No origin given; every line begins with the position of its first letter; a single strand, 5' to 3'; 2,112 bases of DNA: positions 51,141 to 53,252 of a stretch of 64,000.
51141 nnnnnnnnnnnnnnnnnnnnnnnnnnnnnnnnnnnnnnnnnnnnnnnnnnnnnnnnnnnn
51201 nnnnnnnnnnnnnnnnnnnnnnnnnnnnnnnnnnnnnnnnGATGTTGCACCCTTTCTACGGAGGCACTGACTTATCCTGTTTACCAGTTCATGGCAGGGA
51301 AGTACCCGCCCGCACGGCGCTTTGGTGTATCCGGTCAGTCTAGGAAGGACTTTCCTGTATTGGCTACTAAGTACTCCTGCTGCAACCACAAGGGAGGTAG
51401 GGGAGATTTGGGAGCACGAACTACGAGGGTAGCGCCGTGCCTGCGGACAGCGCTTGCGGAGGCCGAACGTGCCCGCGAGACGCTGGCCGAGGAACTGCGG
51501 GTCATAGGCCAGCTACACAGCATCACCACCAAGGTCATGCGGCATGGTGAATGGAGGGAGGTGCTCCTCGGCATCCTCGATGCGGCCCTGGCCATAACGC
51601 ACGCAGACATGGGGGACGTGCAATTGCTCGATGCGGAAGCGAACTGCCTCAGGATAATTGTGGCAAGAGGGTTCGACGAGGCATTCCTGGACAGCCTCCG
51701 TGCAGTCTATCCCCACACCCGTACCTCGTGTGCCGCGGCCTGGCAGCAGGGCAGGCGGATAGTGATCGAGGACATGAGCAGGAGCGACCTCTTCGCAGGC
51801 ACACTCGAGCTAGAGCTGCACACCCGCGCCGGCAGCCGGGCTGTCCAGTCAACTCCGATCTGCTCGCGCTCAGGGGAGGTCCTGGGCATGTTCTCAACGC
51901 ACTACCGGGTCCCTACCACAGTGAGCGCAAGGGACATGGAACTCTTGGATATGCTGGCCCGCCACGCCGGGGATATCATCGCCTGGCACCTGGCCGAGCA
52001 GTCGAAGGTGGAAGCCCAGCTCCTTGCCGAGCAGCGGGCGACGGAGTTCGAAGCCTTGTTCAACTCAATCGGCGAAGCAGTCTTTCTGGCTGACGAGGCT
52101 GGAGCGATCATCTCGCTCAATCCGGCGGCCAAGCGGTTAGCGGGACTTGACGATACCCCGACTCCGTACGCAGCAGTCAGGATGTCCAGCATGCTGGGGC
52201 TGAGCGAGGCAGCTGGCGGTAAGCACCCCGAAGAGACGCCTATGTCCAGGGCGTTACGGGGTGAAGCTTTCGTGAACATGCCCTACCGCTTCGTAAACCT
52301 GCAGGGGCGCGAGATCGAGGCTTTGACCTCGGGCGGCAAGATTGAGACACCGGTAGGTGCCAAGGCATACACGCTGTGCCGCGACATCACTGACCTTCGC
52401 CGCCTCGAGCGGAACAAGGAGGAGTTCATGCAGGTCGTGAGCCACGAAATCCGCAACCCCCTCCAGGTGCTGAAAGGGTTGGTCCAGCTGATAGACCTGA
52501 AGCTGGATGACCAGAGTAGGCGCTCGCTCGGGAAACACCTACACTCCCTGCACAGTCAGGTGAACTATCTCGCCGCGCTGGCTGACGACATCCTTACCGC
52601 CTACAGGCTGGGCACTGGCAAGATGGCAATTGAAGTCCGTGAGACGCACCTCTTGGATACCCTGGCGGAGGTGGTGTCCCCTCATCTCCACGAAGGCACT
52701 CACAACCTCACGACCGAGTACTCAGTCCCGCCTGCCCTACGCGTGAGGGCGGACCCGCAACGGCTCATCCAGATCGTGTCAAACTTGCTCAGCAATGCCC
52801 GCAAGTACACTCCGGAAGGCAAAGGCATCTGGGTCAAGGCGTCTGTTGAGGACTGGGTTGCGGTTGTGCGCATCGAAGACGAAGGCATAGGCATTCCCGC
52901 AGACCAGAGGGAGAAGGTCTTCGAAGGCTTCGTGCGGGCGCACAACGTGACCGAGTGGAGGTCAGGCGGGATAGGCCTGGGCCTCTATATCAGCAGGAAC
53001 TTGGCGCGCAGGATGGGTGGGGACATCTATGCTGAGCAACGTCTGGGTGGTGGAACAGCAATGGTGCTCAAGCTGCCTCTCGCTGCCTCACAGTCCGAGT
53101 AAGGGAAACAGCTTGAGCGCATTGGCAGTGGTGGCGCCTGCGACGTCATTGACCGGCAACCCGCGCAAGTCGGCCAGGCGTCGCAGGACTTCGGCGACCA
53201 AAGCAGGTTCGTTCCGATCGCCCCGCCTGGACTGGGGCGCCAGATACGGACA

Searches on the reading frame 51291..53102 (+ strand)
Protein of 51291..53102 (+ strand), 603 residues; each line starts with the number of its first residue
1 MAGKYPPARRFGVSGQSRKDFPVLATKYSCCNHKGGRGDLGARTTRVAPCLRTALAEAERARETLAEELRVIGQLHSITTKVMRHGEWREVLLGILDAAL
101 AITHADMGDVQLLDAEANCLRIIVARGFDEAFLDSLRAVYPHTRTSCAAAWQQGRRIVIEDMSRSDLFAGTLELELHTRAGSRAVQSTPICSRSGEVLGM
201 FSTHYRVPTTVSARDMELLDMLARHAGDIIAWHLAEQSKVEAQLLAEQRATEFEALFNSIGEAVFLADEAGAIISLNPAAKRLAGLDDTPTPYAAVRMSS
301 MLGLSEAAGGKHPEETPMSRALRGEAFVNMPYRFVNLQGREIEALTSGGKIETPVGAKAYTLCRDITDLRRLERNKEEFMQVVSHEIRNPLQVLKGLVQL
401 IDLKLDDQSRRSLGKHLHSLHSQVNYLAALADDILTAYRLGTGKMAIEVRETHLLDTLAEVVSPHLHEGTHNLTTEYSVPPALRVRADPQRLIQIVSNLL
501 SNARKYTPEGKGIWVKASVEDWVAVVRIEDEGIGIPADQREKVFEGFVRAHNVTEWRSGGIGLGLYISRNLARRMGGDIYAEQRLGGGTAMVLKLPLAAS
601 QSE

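Call 87: search_protein_families(library=pfam, proteins=[window:51291-53102:+], max_evalue=0.00001)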
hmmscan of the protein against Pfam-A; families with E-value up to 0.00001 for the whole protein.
window:51291-53102:+ (603 aa): 5 families
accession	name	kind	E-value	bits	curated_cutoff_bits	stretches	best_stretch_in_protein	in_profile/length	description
PF02518.31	HATPase_c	-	1.4e-27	96.8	26.4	1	488-598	2-110/111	Histidine kinase-, DNA gyrase B-, and HSP90-like ATPase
PF13185.12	GAF_2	-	2.9e-12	47.4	28.6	1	89-230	5-135/136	GAF domain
PF00512.31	HisKA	-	3e-10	40.4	26.9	1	376-442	2-65/66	His Kinase A (phospho-acceptor) domain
PF13188.13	PAS_8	-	2.7e-06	27.5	21.8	1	253-287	3-37/65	PAS domain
PF08448.16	PAS_4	-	9.7e-06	26.2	23.1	0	257-371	1-110/110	PAS fold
